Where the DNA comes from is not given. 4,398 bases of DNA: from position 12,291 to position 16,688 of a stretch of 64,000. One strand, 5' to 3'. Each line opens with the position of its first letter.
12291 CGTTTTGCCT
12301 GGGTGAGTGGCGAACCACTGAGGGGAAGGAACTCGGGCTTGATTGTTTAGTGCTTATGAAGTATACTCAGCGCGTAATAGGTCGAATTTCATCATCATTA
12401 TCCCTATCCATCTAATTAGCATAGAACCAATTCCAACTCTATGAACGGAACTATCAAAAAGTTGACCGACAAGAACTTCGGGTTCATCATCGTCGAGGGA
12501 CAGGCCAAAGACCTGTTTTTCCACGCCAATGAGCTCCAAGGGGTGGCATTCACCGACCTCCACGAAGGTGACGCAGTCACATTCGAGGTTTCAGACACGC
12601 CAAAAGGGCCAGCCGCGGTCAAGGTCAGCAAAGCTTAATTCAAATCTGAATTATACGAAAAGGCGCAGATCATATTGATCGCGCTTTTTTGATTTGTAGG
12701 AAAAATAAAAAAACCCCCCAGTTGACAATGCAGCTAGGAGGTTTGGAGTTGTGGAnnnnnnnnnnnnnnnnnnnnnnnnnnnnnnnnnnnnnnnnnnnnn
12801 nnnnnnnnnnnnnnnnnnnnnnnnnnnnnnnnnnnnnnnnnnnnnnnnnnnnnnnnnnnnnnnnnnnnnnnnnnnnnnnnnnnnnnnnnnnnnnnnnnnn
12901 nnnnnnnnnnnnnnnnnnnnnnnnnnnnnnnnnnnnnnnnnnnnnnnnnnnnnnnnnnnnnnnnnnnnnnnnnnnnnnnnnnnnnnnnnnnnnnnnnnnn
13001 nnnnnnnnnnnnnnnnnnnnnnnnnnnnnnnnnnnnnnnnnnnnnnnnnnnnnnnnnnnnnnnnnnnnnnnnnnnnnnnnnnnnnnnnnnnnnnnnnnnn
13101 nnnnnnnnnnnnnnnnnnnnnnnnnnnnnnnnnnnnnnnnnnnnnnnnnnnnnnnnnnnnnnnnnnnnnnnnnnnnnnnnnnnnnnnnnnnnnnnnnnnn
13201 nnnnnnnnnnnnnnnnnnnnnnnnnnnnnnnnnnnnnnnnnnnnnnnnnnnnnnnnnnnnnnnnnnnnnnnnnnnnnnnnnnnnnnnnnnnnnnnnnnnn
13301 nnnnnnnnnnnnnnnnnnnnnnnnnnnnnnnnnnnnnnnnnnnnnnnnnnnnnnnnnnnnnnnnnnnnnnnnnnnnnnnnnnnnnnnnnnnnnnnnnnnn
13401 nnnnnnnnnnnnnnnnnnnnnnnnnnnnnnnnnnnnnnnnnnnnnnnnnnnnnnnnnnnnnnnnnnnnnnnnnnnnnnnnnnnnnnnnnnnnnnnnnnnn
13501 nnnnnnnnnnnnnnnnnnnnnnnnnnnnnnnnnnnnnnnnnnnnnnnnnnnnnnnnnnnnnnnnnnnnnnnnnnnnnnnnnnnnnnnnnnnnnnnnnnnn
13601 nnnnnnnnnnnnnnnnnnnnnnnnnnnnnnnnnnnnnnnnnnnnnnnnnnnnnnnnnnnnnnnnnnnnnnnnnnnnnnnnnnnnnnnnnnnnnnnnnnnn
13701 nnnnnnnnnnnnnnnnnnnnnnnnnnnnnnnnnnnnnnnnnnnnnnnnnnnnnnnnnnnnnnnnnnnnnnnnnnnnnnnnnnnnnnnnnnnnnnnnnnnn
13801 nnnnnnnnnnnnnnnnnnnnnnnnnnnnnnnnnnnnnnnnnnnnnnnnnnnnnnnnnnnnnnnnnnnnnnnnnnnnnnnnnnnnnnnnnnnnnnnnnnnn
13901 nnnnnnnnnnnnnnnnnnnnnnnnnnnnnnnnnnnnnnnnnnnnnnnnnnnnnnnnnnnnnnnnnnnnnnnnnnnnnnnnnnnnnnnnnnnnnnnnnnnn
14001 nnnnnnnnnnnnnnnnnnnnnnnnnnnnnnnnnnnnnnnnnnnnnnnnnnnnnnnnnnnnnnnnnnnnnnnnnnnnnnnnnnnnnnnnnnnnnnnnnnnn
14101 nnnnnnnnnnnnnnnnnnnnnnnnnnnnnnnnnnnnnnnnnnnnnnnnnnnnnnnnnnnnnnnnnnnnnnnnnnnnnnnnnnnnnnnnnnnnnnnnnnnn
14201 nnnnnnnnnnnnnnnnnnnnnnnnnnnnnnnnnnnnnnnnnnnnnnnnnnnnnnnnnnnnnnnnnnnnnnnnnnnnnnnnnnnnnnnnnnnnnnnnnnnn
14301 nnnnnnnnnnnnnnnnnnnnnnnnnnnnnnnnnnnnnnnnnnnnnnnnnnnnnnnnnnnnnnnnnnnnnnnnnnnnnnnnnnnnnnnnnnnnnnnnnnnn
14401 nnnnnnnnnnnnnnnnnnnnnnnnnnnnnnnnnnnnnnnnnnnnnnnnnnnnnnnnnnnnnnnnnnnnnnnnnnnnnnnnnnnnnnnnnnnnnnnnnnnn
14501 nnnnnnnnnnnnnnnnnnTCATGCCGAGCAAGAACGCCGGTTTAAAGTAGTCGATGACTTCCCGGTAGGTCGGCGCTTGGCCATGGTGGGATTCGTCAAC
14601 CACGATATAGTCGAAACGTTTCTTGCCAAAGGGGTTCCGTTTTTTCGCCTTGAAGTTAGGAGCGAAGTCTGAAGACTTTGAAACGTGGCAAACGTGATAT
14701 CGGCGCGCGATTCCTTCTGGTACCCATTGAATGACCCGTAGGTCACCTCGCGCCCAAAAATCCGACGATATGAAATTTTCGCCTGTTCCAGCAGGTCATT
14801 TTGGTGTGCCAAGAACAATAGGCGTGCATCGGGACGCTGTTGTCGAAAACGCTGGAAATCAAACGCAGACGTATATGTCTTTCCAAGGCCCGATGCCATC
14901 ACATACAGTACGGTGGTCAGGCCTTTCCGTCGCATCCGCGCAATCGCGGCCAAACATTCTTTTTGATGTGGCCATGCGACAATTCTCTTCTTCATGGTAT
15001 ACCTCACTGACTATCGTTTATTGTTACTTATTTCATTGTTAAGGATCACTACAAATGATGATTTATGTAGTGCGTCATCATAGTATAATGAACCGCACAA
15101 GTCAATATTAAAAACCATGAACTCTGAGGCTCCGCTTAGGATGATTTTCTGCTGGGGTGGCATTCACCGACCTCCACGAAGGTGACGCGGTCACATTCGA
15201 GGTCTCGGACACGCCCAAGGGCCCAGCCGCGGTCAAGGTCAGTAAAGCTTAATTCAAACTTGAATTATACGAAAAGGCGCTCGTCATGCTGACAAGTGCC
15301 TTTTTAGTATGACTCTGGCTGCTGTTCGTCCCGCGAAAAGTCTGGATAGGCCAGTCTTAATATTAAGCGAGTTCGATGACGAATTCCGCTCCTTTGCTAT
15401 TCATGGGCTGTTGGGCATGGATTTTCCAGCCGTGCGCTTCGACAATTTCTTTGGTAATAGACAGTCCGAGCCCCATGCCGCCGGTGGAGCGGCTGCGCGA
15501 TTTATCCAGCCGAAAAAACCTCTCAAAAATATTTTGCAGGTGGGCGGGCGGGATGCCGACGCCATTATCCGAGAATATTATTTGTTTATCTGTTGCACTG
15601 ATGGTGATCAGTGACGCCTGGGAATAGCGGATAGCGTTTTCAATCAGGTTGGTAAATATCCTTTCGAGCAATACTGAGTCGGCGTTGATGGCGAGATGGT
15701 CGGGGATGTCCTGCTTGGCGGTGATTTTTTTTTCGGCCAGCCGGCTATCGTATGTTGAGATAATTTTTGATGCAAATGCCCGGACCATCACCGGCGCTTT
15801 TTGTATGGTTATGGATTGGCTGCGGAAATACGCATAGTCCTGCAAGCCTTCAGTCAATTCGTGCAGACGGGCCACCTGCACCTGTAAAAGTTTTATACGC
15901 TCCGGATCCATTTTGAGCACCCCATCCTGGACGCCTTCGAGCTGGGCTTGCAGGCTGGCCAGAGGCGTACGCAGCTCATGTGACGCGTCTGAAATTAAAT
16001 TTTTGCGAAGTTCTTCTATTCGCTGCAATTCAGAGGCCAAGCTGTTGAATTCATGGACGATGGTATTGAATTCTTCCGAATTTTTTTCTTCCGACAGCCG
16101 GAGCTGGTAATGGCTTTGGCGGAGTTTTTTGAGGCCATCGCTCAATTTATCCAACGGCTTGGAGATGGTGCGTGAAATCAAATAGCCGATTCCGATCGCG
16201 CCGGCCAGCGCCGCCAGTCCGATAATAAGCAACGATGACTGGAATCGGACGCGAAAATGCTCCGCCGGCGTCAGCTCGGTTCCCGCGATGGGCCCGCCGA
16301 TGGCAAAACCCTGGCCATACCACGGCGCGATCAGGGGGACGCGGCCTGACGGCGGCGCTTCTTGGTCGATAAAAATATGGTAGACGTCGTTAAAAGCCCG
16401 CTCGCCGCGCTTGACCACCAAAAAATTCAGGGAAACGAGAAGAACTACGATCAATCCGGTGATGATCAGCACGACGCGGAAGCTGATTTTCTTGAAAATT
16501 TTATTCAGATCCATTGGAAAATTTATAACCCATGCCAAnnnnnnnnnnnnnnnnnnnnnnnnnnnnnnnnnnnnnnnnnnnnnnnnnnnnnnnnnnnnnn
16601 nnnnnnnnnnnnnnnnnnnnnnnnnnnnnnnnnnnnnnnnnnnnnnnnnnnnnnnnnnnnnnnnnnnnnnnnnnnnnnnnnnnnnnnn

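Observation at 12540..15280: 2.5-kb insertion into the 3' end of the cold-shock gene, bracketed by 127-bp repeats that differ only synonymously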

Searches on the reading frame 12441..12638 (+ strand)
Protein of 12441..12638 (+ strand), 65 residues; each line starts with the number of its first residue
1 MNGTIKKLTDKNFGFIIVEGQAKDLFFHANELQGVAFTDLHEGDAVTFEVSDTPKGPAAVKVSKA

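Call 10: search_protein_families(library=pfam, proteins=[window:12441-12638:+], max_evalue=0.01)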
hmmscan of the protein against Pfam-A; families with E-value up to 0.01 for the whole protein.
window:12441-12638:+ (65 aa): 2 families
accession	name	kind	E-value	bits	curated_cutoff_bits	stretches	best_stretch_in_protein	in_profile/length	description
PF00313.28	CSD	-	1.7e-19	69.9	27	1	1-64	1-65/66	'Cold-shock' DNA-binding domain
PF08206.17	OB_RNB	-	0.00032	20.8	24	1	8-51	5-43/58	Ribonuclease B OB domain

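Call 14: find_encoding_contigs(protein=window:12441-12638:+, flank=6000, max_places=10)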
Protein window:12441-12638:+ (65 aa): no gene with exactly this product is on record in the collection.

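Call 20: find_related_loci(query=window:12441-12635:+, collection=genome_contigs, flank=8000)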
Query window:12441-12635:+ (65 aa) in genome_contigs; peptide patterns used: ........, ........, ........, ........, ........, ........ (x = any residue, [..] = any of these).
554 stretches matched a pattern; 148 encode a relative of the query (tblastn E <= 1e-3); the best 80 are kept; 80 distinct loci.
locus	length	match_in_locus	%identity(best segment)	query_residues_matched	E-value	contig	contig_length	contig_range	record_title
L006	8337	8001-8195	94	1-65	7e-38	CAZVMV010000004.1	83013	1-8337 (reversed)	MAG TPA_asm: uncultured Gammaproteobacteria bacterium isolate SRP173033_co2_263 genome assembly, contig: NODE_88_length_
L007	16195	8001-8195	89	1-65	1e-36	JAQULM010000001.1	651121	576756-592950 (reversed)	MAG: Patescibacteria group bacterium isolate STD1_130 NODE_12_length_651121_cov_7.335518_Sandtown_D1, whole genome shotg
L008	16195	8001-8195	91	1-65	2e-36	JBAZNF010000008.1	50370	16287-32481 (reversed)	MAG: Patescibacteria group bacterium isolate SO_2017_LW4_60 scaffold_919_c2_LW137-91_2017, whole genome shotgun sequence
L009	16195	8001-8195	88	1-65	9e-35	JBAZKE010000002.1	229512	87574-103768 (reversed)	MAG: Patescibacteria group bacterium isolate SO_2017_LW4_136 scaffold_158_c1_LW137-91_2017, whole genome shotgun sequenc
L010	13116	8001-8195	86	1-65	5e-34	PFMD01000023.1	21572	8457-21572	MAG: Candidatus Kerfeldbacteria bacterium CG_4_10_14_0_8_um_filter_42_10 CG_4_10_14_0.8_um_filter_scaffold_1154_c, whole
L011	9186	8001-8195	86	1-65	2e-34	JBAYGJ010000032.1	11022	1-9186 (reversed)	MAG: Patescibacteria group bacterium isolate SO_2016_GW1_122 scaffold10749_OW334_2016, whole genome shotgun sequence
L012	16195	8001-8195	88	1-65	1e-33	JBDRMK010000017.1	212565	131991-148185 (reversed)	MAG: Patescibacteria group bacterium isolate MEGAHIT-group-1.828 k141_1234608, whole genome shotgun sequence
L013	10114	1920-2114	85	1-65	5e-33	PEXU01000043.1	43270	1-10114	MAG: Candidatus Kerfeldbacteria bacterium CG08_land_8_20_14_0_20_40_16 CG08_land_8_20_14_0.20_scaffold_168_c, whole geno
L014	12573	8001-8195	83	1-65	1e-32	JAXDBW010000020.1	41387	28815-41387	MAG: Patescibacteria group bacterium isolate POMEDNA-B28 Raw2_k127_1823833, whole genome shotgun sequence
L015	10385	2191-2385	83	1-65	3e-32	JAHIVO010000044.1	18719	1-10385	MAG: Patescibacteria group bacterium isolate MM_PC_MetaG.mb.84 MM_PC_MetaG.mb.84_k141_577956, whole genome shotgun seque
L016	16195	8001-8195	85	1-65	3e-32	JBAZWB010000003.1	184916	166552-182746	MAG: Patescibacteria group bacterium isolate SO_2017_GW1_267 NODE_598_length_184916_cov_3.425004_OW334_2017, whole genom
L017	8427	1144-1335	84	1-64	5e-32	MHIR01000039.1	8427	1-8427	MAG: Candidatus Buchananbacteria bacterium RIFCSPLOWO2_02_FULL_46_11b rifcsplowo2_02_scaffold_29156, whole genome shotgu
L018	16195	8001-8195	85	1-65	8e-32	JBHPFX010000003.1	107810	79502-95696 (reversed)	Patescibacteria group bacterium isolate SAG AM-311-L03 NODE_3_length_107810_cov_31.527549, whole genome shotgun sequence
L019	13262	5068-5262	83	1-65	9e-32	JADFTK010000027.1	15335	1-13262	MAG: Patescibacteria group bacterium isolate B9T1L10 B9T1L10_NODE5804, whole genome shotgun sequence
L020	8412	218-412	83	1-65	1e-31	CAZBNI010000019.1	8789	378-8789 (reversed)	MAG TPA_asm: uncultured Gammaproteobacteria bacterium isolate binchicken_co19_652 genome assembly, contig: NODE_13892_le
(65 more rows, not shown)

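Call 45: search_protein_families(library=ncbifam, proteins=[window:12441-12638:+], max_evalue=0.001)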
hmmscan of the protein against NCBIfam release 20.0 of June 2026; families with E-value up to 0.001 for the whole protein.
window:12441-12638:+ (65 aa): 10 families
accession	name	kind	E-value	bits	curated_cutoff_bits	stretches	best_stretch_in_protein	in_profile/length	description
NF049933.1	TransAntitermCspE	equivalog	1.1e-13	51.1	120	1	2-63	5-67/69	transcription antiterminator/RNA stability regulator CspE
NF008190.0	PRK10943.1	subfamily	1.9e-13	50.1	137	1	10-63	14-67/69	cold shock-like protein CspC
NF007062.0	PRK09507.1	subfamily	1.2e-11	44.4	133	1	4-62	7-66/69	transcription antiterminator/RNA stability regulator CspE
NF007679.0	PRK10354.1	subfamily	3.7e-11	43.2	130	1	1-63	5-68/70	RNA chaperone/antiterminator CspA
NF038236.1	retron_eff_Se72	equivalog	9.5e-11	41.5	82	1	11-64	10-61/62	retron Se72 family effector protein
TIGR02381.1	cspD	equivalog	1e-10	41.4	115.4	1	3-64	4-66/68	cold shock domain-containing protein CspD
NF007378.0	PRK09890.1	equivalog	4.4e-09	36.4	144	1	1-62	5-67/70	cold shock protein CspG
NF011574.0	PRK14998.1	equivalog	7e-09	35.8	147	1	3-59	4-61/73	cold shock-like protein CspD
NF007405.0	PRK09937.1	equivalog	9.4e-09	35.3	152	1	3-59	4-61/74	cold shock-like protein CspD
TIGR00358.1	3_prime_RNase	superfamily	0.00083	17.8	368.6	1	2-55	18-66/657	VacB/RNase II family 3'-5' exoribonuclease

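Call 46: search_protein_families(library=phrogs, proteins=[window:12441-12638:+], max_evalue=0.001)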
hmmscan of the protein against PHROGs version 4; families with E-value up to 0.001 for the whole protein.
window:12441-12638:+ (65 aa): 1 family
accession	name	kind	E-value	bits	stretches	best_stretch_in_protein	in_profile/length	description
phrog_729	-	other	5.8e-11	43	1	2-63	15-77/277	cold shock protein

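Call 53: find_related_loci(query=window:12441-12635:+, collection=viral_contigs, flank=6000)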
Query window:12441-12635:+ (65 aa) in viral_contigs; peptide patterns used: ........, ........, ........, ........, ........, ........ (x = any residue, [..] = any of these).
15 stretches matched a pattern; 1 encode a relative of the query (tblastn E <= 1e-3); 1 distinct loci.
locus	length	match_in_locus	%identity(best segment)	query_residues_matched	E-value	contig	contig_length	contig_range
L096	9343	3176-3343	53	3-59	6e-15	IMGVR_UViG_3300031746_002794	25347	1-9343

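Call 60: find_homologous_proteins(query=window:12441-12635:+, max_evalue=1e-20)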
Query window:12441-12635:+ (65 aa): 502 proteins with E <= 1e-20 among 1109 candidates; the best 120 are listed.
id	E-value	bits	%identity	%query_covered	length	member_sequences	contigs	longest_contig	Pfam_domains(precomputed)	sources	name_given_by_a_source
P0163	4.6e-32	126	89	100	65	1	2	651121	PF00313.29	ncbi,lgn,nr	ncbi:MAG: cold shock domain-containing protein [Patescibacteria group bacterium]|nr:cold shock domai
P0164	8.3e-32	125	91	100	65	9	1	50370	PF00313.29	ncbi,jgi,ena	ncbi:MAG: cold shock domain-containing protein [Patescibacteria group bacterium]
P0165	1.6e-31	124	91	100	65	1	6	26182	PF00313.29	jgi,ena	-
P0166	2.7e-31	123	89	100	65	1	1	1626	PF00313.29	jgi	jgi:CspA family cold shock protein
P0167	5.4e-30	119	88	100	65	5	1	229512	PF00313.29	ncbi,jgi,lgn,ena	ncbi:MAG: cold shock domain-containing protein [Patescibacteria group bacterium]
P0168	5.6e-30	119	86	100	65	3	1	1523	PF00313.29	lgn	-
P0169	1.1e-29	118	86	100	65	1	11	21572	PF00313.29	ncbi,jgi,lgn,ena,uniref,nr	ncbi:MAG: cold-shock protein [Candidatus Kerfeldbacteria bacterium CG_4_10_14_0_8_um_filter_42_10]|u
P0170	1.8e-29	117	88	100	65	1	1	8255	PF00313.29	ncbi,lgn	-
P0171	5.0e-29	116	88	100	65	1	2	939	PF00313.29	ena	-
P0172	6.9e-29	116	85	100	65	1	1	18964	PF00313.29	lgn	-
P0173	8.6e-29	115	88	100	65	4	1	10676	PF00313.29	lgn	-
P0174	1.4e-28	115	86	100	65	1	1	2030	PF00313.29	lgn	-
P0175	1.4e-28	115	81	98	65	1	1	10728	PF00313.29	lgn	-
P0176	1.9e-28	114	84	98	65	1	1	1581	PF00313.29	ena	-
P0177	2.2e-28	114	86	100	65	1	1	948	PF00313.29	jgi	jgi:cold shock protein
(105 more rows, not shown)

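Call 61: find_encoding_contigs(protein=P0165, flank=8000, max_places=6)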
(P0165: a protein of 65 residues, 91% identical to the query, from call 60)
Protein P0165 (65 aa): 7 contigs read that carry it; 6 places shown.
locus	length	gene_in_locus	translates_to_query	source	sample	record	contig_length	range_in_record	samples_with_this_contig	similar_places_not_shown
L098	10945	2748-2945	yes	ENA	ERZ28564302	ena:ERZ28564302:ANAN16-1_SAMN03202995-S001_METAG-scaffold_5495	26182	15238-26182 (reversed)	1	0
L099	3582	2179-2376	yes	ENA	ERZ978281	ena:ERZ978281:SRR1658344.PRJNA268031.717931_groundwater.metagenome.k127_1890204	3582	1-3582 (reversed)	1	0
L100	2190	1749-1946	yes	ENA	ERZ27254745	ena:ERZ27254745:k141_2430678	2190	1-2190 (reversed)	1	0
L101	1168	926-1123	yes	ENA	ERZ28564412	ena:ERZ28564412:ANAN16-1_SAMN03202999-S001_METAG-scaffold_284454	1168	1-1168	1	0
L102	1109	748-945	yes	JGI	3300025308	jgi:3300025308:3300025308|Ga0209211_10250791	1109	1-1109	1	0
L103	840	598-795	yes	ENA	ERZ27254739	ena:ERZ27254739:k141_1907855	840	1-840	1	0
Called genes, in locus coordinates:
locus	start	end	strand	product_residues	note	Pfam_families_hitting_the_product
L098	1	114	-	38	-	?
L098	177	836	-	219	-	PF02463:SMC_N (faint), PF00005:ABC_tran, PF13304:AAA_21 (faint)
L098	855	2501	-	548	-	PF12704:MacB_PCD, PF02687:FtsX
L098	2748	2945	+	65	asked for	PF00313:CSD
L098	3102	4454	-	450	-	PF04055:Radical_SAM, PF13186:SPASM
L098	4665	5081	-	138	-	PF12867:DinB_2 (weak)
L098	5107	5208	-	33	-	-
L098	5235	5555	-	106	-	-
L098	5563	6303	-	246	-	PF12728:HTH_17 (weak), PF13411:MerR_1 (weak)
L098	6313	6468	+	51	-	-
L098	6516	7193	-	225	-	PF02463:SMC_N (faint), PF00005:ABC_tran, PF13304:AAA_21 (faint)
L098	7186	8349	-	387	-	PF12704:MacB_PCD, PF02687:FtsX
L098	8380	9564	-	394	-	-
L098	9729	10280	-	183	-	PF02578:Cu-oxidase_4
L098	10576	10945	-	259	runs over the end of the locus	-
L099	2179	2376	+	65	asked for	PF00313:CSD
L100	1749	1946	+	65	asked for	PF00313:CSD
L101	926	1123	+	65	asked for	PF00313:CSD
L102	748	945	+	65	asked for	PF00313:CSD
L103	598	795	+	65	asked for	PF00313:CSD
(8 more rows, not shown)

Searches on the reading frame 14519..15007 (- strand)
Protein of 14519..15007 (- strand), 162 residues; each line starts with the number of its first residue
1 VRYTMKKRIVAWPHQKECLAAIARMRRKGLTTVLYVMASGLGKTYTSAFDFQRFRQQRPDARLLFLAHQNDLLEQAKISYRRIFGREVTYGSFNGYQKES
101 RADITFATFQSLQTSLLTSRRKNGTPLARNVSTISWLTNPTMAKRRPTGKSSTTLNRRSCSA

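Call 10: search_protein_families(library=pfam, proteins=[window:14519-15007:-], max_evalue=0.01)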
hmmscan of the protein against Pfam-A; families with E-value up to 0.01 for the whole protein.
window:14519-15007:- (162 aa): 2 families
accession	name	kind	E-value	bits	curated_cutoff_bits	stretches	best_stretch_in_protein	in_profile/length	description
PF04851.21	ResIII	-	5.9e-20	72.2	22.5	1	13-116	6-114/164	Type III restriction enzyme, res subunit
PF00270.35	DEAD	-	0.002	18.3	26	1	13-120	2-111/167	DEAD/DEAH box helicase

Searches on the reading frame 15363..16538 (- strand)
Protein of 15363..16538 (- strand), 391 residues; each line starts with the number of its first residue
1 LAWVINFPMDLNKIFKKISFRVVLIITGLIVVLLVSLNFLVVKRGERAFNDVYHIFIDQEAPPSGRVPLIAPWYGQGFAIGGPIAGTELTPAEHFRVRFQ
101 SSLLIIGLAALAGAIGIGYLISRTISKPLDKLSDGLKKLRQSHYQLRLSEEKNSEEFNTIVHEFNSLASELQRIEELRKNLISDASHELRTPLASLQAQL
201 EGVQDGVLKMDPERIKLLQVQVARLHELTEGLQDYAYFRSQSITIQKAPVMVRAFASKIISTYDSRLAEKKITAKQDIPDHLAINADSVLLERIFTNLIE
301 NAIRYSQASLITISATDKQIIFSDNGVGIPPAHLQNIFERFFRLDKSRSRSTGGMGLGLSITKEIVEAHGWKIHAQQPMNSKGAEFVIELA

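Call 10: search_protein_families(library=pfam, proteins=[window:15363-16538:-], max_evalue=0.01)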
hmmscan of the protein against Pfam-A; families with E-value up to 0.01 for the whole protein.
window:15363-16538:- (391 aa): 4 families
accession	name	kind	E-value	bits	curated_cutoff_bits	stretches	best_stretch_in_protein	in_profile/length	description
PF02518.31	HATPase_c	-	7.3e-25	88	26.4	1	287-390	2-107/111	Histidine kinase-, DNA gyrase B-, and HSP90-like ATPase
PF00512.31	HisKA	-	1.5e-09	38.2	26.9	1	178-236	2-61/66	His Kinase A (phospho-acceptor) domain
PF13589.12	HATPase_c_3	-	0.00021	21.7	25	1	292-359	4-77/137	Histidine kinase-, DNA gyrase B-, and HSP90-like ATPase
PF00672.30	HAMP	-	0.00034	21.3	25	1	120-172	1-52/53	HAMP domain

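Call 31: find_related_loci(query=window:15363-16538:-, collection=metagenome_contigs, flank=10000)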
Query window:15363-16538:- (391 aa) in metagenome_contigs; peptide patterns used: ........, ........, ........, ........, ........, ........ (x = any residue, [..] = any of these).
137 stretches matched a pattern; 5 encode a relative of the query (tblastn E <= 1e-3); 5 distinct loci.
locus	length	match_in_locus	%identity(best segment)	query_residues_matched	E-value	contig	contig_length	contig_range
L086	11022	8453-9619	80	2-391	0e+0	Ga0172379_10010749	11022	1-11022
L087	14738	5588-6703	53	15-390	7e-119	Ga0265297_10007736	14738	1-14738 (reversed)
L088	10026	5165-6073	25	90-390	4e-13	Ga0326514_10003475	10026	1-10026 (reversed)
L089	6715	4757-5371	26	186-388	8e-11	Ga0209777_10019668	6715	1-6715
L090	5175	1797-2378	27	186-374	1e-10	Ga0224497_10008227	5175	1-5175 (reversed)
